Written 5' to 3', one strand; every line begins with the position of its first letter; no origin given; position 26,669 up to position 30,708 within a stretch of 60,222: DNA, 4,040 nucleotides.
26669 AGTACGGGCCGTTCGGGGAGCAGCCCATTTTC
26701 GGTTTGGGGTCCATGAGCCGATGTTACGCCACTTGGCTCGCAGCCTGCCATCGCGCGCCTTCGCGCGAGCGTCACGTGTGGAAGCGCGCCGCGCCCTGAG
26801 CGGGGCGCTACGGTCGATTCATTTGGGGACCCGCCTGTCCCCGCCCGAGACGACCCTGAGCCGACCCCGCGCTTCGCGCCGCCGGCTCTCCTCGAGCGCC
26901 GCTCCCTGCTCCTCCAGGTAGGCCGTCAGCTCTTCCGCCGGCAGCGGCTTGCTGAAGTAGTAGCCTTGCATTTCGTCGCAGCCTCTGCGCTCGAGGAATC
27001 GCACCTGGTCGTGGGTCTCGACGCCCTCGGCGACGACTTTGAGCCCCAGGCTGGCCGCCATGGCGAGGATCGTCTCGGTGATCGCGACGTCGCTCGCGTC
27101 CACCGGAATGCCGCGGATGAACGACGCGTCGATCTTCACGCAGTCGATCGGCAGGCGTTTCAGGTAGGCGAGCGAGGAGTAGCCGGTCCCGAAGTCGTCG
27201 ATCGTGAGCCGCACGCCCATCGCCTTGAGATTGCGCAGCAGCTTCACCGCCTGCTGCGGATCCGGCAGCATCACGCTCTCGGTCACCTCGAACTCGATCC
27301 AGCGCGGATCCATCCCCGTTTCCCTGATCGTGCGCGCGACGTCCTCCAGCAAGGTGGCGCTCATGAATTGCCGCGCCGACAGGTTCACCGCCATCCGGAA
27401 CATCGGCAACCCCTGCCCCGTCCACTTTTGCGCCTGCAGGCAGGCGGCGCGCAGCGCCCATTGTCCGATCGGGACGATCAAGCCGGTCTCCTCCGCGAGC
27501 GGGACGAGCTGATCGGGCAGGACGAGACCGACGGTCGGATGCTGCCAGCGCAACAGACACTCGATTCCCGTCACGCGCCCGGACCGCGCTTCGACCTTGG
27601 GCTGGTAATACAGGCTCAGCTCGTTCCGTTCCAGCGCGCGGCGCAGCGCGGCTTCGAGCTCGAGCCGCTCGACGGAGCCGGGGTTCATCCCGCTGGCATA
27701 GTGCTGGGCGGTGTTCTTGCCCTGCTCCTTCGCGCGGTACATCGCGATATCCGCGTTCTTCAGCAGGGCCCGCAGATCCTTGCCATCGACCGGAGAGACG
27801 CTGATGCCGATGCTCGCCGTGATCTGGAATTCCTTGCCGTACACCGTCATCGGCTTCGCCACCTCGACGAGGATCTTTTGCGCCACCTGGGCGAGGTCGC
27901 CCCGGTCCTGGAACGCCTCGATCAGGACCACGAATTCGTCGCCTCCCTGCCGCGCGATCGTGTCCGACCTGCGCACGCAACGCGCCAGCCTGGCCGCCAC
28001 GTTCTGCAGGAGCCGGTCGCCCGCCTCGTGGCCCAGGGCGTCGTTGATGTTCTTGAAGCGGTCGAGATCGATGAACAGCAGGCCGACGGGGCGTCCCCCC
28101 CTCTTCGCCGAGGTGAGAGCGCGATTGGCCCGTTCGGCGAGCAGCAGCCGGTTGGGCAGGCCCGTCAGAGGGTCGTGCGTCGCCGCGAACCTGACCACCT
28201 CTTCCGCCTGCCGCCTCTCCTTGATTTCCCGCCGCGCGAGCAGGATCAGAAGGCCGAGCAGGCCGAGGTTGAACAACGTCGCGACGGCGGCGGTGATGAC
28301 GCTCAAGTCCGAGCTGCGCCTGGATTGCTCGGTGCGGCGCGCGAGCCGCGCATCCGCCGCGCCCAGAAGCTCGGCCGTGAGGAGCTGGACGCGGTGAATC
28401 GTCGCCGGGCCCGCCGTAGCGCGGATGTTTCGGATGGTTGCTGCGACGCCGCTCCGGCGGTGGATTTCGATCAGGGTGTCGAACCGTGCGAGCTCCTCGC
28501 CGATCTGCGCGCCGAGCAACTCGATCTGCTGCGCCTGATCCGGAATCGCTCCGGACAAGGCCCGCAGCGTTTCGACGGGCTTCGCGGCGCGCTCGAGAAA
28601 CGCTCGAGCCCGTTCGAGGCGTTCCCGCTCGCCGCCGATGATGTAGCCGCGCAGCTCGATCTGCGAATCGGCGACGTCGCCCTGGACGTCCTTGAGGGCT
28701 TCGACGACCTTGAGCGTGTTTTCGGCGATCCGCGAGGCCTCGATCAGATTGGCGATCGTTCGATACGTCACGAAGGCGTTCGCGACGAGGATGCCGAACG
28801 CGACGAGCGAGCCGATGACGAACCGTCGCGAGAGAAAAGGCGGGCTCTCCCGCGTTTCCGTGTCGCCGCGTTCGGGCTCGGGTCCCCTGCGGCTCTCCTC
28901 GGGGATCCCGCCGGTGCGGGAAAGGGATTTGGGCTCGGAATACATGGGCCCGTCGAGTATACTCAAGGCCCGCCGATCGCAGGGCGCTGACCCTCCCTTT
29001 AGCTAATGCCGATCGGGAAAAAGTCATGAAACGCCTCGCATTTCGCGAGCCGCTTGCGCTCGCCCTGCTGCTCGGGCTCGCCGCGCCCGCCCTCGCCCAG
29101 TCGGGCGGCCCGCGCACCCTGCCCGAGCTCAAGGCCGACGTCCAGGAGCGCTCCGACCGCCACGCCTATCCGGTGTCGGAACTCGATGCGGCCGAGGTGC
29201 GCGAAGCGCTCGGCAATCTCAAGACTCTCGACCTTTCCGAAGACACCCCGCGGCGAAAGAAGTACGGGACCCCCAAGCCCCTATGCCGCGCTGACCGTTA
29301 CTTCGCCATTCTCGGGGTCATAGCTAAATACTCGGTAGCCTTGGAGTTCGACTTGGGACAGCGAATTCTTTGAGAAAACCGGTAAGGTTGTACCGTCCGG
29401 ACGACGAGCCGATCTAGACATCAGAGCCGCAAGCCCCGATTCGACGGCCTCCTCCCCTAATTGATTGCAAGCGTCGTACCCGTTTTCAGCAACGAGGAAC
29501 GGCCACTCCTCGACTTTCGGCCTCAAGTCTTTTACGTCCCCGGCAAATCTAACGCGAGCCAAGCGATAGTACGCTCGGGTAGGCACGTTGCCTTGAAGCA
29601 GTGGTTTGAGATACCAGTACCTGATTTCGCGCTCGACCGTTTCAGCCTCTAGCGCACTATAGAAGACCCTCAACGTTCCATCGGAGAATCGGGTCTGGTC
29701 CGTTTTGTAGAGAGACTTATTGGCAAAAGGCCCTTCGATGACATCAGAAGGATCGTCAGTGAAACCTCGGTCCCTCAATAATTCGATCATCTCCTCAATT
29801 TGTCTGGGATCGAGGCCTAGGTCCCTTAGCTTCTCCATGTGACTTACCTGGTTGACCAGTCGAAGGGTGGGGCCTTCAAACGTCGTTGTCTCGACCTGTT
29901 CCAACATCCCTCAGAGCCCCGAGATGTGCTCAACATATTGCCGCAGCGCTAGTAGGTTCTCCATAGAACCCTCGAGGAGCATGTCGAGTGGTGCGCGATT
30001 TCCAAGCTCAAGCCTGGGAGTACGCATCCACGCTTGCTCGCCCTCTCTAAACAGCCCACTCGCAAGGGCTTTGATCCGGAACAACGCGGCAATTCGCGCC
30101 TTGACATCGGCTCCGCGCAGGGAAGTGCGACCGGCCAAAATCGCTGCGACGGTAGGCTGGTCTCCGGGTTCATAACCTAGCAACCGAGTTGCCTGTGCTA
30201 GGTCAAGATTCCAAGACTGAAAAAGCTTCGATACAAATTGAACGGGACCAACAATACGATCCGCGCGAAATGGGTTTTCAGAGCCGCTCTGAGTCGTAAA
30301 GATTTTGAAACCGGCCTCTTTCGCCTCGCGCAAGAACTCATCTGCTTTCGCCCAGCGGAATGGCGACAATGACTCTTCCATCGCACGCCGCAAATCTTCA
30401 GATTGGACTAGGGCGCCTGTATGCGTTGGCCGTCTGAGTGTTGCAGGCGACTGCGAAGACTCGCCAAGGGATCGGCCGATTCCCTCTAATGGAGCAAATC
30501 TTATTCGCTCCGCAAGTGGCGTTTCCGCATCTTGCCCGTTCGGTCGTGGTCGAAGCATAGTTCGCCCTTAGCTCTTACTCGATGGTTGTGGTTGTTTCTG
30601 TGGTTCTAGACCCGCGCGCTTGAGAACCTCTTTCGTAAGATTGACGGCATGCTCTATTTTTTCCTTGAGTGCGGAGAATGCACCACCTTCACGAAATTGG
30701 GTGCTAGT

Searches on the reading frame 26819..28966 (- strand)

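Call 63: search_protein_families(library=pfam, proteins=[window:26819-28966:-], max_evalue=0.01)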
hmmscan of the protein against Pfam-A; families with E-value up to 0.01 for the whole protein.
window:26819-28966:- (715 aa): 4 families
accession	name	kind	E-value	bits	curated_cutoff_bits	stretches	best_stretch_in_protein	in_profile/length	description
PF00563.25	EAL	-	4.2e-78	262.4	31.3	1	439-674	2-236/236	EAL domain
PF00990.26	GGDEF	-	2.2e-52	177.5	23.8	1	262-418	1-160/161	Diguanylate cyclase, GGDEF domain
PF05227.19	CHASE3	-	2.6e-14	53.7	28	1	78-214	2-138/138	CHASE3 domain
PF16591.11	HBM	-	0.0031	17.4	29.8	1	73-170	124-212/254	Helical bimodular sensor domain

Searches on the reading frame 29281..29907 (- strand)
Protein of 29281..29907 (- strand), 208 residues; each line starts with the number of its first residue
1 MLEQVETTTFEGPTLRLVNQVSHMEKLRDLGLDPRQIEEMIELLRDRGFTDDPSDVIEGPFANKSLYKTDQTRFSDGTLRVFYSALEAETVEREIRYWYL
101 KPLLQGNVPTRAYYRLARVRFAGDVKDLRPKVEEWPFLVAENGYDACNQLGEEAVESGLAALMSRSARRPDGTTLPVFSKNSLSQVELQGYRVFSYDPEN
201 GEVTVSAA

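Call 63: search_protein_families(library=pfam, proteins=[window:29281-29907:-], max_evalue=0.01)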
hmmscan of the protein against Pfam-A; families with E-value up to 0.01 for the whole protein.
window:29281-29907:- (208 aa): 1 family
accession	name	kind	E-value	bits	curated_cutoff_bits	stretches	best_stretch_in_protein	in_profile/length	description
PF08808.17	RES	-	7.8e-12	45.9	23.2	1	68-179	21-137/157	RES domain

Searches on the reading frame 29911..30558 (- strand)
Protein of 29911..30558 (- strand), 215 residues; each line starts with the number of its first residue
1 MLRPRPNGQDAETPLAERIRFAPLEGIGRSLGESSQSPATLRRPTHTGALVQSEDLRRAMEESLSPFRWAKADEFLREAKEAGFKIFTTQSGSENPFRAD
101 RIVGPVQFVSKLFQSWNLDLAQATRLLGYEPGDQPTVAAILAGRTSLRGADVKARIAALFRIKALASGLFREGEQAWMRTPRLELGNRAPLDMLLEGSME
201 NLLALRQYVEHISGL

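Call 63: search_protein_families(library=pfam, proteins=[window:29911-30558:-], max_evalue=0.01)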
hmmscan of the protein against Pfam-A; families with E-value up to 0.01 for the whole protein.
window:29911-30558:- (215 aa): 1 family
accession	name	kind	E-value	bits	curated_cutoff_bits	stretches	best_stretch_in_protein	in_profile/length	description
PF09722.15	Xre_MbcA_ParS_C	-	5.4e-06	26.7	24.5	1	175-212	13-48/51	Antitoxin Xre/MbcA/ParS C-terminal toxin-binding domain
